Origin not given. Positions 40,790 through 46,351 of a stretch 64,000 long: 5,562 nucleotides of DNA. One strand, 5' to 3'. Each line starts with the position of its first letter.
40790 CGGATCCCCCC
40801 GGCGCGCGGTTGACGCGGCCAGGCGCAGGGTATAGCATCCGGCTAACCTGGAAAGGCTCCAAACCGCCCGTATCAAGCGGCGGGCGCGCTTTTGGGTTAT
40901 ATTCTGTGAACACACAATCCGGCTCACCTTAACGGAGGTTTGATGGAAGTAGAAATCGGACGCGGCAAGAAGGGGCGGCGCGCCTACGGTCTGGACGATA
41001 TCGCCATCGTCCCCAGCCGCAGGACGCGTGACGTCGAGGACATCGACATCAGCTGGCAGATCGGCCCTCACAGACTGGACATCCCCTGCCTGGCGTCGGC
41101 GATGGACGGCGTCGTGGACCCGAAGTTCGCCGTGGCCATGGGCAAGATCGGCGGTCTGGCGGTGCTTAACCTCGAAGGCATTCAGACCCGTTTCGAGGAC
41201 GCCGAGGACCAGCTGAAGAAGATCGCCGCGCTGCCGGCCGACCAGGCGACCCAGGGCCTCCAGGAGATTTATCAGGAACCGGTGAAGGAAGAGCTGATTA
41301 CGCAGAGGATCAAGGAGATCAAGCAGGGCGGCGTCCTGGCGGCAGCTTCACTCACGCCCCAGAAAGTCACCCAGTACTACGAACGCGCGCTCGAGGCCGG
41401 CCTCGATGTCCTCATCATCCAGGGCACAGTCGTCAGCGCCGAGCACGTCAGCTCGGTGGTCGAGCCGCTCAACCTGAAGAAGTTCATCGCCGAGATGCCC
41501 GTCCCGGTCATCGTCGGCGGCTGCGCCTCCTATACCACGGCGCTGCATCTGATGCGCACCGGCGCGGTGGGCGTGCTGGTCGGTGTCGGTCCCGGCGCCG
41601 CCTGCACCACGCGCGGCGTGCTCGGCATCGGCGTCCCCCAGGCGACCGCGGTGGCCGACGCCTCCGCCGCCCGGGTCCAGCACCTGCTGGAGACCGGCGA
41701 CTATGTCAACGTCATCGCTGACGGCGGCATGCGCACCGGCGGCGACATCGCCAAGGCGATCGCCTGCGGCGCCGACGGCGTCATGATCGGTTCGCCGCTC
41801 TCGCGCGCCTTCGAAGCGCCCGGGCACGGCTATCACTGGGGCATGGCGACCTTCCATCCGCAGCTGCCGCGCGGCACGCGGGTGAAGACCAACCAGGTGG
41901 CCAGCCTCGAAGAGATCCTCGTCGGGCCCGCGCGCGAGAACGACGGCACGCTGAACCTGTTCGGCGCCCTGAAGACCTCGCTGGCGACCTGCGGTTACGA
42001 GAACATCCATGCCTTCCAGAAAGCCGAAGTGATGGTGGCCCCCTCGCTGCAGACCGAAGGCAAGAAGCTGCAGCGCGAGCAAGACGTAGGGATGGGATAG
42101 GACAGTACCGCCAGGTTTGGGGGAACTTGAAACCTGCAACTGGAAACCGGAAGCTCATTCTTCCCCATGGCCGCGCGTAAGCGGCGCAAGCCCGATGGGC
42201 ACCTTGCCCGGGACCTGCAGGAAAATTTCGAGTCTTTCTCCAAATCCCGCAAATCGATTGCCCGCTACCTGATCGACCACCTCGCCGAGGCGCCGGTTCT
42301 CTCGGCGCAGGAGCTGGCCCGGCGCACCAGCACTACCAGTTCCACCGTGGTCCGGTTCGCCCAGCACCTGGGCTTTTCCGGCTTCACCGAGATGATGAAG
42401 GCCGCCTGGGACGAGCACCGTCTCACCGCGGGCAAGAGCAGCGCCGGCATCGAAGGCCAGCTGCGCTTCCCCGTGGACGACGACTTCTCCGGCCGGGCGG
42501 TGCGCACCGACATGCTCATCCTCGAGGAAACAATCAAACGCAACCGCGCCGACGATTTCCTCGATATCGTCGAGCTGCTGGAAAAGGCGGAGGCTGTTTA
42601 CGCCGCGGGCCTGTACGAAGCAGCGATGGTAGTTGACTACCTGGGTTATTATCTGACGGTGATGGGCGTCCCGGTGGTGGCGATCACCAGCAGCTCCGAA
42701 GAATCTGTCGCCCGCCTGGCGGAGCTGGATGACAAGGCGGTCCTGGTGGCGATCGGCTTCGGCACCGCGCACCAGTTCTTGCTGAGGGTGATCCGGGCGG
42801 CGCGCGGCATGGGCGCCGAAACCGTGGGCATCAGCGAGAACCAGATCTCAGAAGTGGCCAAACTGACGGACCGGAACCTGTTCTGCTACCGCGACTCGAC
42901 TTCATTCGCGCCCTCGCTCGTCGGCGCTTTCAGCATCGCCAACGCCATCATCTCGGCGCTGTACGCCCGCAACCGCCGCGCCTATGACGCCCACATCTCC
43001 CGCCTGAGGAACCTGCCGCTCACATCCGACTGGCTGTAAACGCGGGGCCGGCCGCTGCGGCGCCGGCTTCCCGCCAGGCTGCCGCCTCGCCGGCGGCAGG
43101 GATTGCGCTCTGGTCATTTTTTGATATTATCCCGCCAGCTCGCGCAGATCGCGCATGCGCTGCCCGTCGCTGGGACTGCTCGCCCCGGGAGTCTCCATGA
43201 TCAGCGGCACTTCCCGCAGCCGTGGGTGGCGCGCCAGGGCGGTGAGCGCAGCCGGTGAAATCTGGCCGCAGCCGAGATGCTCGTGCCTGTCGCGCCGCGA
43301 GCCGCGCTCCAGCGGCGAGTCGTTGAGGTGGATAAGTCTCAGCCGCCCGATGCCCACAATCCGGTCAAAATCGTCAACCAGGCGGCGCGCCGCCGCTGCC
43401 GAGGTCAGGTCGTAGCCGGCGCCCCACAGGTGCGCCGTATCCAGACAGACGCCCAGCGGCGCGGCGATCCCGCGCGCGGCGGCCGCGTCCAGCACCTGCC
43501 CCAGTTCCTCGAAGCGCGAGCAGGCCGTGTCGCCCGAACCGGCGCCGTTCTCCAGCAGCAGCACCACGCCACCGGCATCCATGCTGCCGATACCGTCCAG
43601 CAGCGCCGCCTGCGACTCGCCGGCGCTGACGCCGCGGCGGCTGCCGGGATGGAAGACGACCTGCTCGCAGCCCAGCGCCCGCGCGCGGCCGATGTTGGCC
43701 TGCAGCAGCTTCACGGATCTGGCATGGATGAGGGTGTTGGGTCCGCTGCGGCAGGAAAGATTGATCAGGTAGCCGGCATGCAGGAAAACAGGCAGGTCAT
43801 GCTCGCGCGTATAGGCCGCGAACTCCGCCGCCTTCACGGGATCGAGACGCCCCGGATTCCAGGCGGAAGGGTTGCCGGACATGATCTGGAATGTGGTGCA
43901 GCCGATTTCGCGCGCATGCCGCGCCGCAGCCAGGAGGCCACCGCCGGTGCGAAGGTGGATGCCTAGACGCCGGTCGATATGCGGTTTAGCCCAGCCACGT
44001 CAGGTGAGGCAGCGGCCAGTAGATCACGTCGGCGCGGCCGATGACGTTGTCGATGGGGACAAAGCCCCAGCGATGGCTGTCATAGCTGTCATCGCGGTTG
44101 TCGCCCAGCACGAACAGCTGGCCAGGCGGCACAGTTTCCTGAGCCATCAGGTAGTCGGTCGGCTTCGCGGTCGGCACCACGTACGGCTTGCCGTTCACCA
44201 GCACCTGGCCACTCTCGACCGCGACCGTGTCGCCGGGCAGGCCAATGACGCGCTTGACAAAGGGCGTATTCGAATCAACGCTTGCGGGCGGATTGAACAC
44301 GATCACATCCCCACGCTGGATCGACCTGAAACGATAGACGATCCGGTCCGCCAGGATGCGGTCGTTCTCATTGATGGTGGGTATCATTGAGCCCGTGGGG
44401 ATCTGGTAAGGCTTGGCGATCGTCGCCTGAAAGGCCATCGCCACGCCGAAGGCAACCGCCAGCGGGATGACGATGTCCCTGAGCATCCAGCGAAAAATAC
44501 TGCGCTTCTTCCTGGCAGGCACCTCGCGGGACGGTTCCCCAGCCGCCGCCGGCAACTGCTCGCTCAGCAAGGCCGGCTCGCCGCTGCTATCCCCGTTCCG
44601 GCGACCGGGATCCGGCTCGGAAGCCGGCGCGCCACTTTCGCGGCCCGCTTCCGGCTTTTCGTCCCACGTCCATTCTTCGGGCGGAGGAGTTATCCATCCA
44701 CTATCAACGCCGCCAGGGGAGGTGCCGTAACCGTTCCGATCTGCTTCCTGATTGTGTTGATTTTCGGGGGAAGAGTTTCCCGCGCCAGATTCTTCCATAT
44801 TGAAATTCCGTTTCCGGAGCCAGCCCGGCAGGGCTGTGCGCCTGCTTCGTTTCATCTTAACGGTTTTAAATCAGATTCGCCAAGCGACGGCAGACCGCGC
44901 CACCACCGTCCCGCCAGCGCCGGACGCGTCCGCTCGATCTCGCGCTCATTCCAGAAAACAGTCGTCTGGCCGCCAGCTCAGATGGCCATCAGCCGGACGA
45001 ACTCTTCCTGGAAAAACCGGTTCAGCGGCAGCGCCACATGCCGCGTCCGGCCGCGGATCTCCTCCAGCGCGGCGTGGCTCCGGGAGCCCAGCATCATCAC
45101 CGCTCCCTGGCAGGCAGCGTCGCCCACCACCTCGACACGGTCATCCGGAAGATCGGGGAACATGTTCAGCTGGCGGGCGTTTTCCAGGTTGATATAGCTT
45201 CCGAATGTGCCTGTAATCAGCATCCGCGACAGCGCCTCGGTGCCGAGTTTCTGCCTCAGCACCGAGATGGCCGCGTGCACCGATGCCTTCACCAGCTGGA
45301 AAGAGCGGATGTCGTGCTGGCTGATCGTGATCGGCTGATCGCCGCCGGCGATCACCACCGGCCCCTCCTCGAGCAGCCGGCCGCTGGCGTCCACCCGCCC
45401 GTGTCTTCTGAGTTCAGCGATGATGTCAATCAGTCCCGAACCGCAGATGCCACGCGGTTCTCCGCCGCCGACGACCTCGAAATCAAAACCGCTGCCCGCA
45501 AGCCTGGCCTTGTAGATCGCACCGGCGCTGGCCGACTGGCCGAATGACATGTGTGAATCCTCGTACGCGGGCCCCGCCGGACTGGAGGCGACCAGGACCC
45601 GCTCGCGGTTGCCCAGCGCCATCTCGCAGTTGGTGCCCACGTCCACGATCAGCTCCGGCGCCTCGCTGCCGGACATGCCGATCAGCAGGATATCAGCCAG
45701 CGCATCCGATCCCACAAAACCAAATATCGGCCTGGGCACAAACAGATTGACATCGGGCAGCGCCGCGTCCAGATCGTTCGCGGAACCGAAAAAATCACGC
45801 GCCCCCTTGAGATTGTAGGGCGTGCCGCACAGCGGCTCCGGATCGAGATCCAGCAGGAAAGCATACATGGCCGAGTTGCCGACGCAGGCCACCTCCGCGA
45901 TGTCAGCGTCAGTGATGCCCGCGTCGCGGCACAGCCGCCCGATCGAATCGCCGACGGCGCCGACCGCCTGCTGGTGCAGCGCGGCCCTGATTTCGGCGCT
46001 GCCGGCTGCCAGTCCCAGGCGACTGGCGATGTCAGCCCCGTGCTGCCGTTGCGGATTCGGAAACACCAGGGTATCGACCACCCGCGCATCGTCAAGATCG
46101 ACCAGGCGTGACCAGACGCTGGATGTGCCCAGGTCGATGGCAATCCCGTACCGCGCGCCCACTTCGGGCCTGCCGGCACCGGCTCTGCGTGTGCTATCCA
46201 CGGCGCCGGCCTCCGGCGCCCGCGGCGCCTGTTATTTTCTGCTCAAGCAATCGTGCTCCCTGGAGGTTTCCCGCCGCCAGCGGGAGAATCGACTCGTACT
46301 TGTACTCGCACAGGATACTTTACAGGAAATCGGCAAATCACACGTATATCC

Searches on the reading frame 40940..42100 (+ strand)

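Call 4: search_protein_families(library=pfam, proteins=[window:40940-42100:+], max_evalue=0.01)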
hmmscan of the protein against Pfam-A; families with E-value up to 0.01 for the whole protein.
window:40940-42100:+ (386 aa): 8 families
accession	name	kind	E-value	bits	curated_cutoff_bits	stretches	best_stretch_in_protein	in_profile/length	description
PF00478.31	IMPDH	-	1.8e-47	162.5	25.6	1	16-297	2-249/345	IMP dehydrogenase / GMP reductase domain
PF01070.24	FMN_dh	-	1.5e-11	44.3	24.9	1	167-295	198-313/350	FMN-dependent dehydrogenase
PF01645.23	Glu_synthase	-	9.8e-08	32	20.4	1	217-285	240-305/369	Conserved region in glutamate synthase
PF03060.21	NMO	-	2.5e-05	24.3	28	1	46-299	10-237/331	Nitronate monooxygenase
PF05690.20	ThiG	-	0.00026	20.8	23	0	238-291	159-211/247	Thiazole biosynthesis protein ThiG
PF04131.20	NanE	-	0.0018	17.9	27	0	246-292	137-181/192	Putative N-acetylmannosamine-6-phosphate epimerase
PF01207.24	Dus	-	0.0034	17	20.4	0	244-284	174-214/311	Dihydrouridine synthase (Dus)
PF00977.27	His_biosynth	-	0.0098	15.8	23.6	0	254-286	73-104/228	Histidine biosynthesis protein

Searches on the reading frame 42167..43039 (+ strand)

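Call 4: search_protein_families(library=pfam, proteins=[window:42167-43039:+], max_evalue=0.01)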
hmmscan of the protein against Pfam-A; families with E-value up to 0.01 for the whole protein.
window:42167-43039:+ (290 aa): 4 families
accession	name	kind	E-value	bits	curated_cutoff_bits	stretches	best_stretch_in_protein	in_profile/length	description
PF01418.23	HTH_6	-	2.8e-12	46.9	28.3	1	13-76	3-66/77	Helix-turn-helix domain, rpiR family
PF01380.27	SIS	-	6.4e-05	23.2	25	1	144-246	8-110/131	SIS domain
PF09339.16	HTH_IclR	-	0.0011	19.2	22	1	35-73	8-47/52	IclR helix-turn-helix domain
PF08279.18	HTH_11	-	0.0088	16.4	25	0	41-63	12-34/55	HTH domain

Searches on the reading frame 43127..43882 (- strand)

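Call 4: search_protein_families(library=pfam, proteins=[window:43127-43882:-], max_evalue=0.01)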
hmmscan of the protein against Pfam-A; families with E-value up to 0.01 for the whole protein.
window:43127-43882:- (251 aa): 1 family
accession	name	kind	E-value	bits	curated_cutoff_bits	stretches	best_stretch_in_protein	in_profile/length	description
PF01261.30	AP_endonuc_2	-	7.3e-35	121.3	31.1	1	12-238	24-234/249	Xylose isomerase-like TIM barrel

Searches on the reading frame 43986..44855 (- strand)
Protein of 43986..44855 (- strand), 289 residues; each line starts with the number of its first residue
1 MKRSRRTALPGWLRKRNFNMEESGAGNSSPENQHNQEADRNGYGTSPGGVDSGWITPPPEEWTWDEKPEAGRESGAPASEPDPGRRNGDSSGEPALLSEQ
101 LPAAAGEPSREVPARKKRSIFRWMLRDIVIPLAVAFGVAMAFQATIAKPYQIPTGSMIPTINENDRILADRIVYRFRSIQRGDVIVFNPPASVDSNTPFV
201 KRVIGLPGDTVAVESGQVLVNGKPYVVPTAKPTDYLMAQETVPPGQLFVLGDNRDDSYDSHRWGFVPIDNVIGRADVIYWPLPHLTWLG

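Call 4: search_protein_families(library=pfam, proteins=[window:43986-44855:-], max_evalue=0.01)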
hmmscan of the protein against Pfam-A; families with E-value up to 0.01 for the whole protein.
window:43986-44855:- (289 aa): 1 family
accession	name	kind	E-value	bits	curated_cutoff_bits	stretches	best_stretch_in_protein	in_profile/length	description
PF10502.14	Peptidase_S26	-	2.6e-47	161.3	22.9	1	127-280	3-168/168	Signal peptidase, peptidase S26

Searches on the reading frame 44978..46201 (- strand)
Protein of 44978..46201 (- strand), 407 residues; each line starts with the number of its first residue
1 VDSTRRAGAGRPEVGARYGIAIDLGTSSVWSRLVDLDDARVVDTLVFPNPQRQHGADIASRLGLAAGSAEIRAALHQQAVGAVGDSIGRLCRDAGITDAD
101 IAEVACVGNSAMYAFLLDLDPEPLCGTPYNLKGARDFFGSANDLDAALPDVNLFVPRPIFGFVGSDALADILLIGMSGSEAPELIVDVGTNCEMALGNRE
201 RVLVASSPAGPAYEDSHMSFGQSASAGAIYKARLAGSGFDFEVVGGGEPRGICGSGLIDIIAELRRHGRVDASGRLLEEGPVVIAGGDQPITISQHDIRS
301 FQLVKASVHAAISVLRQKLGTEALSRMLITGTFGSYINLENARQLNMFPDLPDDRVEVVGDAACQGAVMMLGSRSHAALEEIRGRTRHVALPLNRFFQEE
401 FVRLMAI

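Call 3: search_protein_families(library=pfam, proteins=[window:44978-46201:-], max_evalue=0.01)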
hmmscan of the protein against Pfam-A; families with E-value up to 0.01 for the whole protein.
window:44978-46201:- (407 aa): 2 families
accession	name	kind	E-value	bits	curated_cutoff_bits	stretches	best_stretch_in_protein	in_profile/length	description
PF14574.11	RACo_C_ter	-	1.2e-57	195.4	27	1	183-406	3-248/261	C-terminal domain of RACo the ASKHA domain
PF17651.6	Raco_middle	-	3.4e-33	115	26.8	1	18-177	1-161/163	RACo middle region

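Call 7: search_protein_families(library=ncbifam, proteins=[window:44978-46201:-], max_evalue=0.001)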
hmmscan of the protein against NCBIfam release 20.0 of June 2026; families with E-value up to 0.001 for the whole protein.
window:44978-46201:- (407 aa): 2 families
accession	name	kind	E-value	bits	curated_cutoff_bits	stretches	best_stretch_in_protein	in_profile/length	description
NF040756.1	corr_regen_AcsV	exception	2e-58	198.3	800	1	18-402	210-618/632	corrinoid activation/regeneration protein AcsV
TIGR04270.1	Rama_corrin_act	subfamily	3.7e-22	78.4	500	1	142-235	126-221/534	methylamine methyltransferase corrinoid protein reductive activase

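Call 10: search_solved_structures(query=window:44978-46201:-, max_evalue=0.001, show_alignments=1)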
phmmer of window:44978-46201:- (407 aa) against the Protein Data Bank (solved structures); distinct sequences matched with E-value up to 0.001: 3.
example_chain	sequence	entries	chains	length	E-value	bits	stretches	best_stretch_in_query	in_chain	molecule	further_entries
4c1n_I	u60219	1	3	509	4.6e-53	184.1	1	18-403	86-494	IRON-SULFUR CLUSTER BINDING PROTEIN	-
4c1n_K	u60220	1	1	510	4.6e-53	184.1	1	18-403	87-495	IRON-SULFUR CLUSTER BINDING PROTEIN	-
3zyy_X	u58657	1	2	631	2.7e-52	181.6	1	18-403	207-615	IRON-SULFUR CLUSTER BINDING PROTEIN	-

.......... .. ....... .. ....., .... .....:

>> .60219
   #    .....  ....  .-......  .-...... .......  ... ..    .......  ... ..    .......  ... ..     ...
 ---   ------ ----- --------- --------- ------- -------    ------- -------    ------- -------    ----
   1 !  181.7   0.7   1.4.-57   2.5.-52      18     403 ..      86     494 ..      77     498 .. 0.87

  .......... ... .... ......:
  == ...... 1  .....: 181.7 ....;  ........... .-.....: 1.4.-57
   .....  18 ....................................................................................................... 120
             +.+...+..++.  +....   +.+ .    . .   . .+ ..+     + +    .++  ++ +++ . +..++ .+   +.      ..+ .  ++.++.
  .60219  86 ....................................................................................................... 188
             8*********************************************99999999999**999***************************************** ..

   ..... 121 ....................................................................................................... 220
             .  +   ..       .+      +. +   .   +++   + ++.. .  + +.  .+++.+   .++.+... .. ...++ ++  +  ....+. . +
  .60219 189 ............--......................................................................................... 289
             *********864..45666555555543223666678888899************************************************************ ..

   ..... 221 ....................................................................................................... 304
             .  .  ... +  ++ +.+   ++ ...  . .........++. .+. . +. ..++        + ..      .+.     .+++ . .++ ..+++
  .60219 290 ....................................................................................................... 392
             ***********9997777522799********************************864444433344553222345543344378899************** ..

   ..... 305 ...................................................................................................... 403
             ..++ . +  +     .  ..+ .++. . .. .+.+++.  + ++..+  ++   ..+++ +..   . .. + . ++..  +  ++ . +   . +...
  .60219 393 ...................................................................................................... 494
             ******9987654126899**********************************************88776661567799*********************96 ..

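Call 65: find_homologous_proteins(query=window:44978-46201:-, max_evalue=1e-20)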
Query window:44978-46201:- (407 aa): 2725 proteins with E <= 1e-20 among 8000 candidates; the best 120 are listed.
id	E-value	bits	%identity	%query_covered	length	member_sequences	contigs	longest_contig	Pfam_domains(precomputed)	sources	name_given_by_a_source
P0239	7.3e-261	883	99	100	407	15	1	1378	PF17651.7,PF14574.12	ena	-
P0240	7.0e-216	735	86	96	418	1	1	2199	PF17651.7,PF14574.12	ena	-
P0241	1.1e-186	639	75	96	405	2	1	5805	PF17651.7,PF14574.12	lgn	-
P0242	6.4e-185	633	72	95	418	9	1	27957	PF17651.7,PF14574.12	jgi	-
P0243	1.1e-184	632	73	96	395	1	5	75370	PF17651.7,PF14574.12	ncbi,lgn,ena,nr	ncbi:hypothetical protein BMS3Abin01_00072 [bacterium BMS3Abin01]|nr:hypothetical protein BMS3Abin01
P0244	2.4e-184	631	72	96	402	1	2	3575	PF17651.7,PF14574.12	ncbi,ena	-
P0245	3.6e-184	631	73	96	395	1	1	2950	PF17651.7,PF14574.12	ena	-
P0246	6.1e-184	630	72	96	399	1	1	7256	PF17651.7,PF14574.12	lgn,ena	-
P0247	1.1e-183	629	71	99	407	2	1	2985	PF17651.7,PF14574.12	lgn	-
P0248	3.6e-183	627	72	96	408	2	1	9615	PF17651.7,PF14574.12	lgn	-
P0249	9.9e-183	626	72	96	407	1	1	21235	PF17651.7,PF14574.12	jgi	jgi:uncharacterized 2Fe-2S/4Fe-4S cluster protein (DUF4445 family)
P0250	3.7e-182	624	72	96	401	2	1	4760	PF17651.7,PF14574.12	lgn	-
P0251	4.5e-182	624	71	98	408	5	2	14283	PF17651.7,PF14574.12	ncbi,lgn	-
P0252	5.9e-182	623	69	97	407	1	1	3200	PF17651.7,PF14574.12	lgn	-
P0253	1.5e-181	622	71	97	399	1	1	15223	PF17651.7,PF14574.12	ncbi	-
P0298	1.7e-65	240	39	95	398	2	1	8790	PF17651.7,PF14574.12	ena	-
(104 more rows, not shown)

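Call 66: find_encoding_contigs(protein=P0298, flank=10000, max_places=2)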
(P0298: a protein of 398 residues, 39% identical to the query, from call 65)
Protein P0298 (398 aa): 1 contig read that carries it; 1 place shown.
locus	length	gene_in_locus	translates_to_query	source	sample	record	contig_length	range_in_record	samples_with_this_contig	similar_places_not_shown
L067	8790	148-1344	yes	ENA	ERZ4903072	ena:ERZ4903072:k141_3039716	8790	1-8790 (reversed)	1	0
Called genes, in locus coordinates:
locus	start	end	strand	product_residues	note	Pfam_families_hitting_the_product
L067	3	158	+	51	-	?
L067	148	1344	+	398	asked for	PF17651:Raco_middle, PF14574:RACo_C_ter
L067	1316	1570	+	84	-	-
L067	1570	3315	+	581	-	PF02543:Carbam_trans_N, PF16861:Carbam_trans_C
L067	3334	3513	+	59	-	PF19451:DUF5989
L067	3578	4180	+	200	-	PF00551:Formyl_trans_N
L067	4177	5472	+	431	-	PF03952:Enolase_N, PF00113:Enolase_C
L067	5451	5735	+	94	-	PF04977:DivIC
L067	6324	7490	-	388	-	PF00278:Orn_DAP_Arg_deC, PF02784:Orn_Arg_deC_N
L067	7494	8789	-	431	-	?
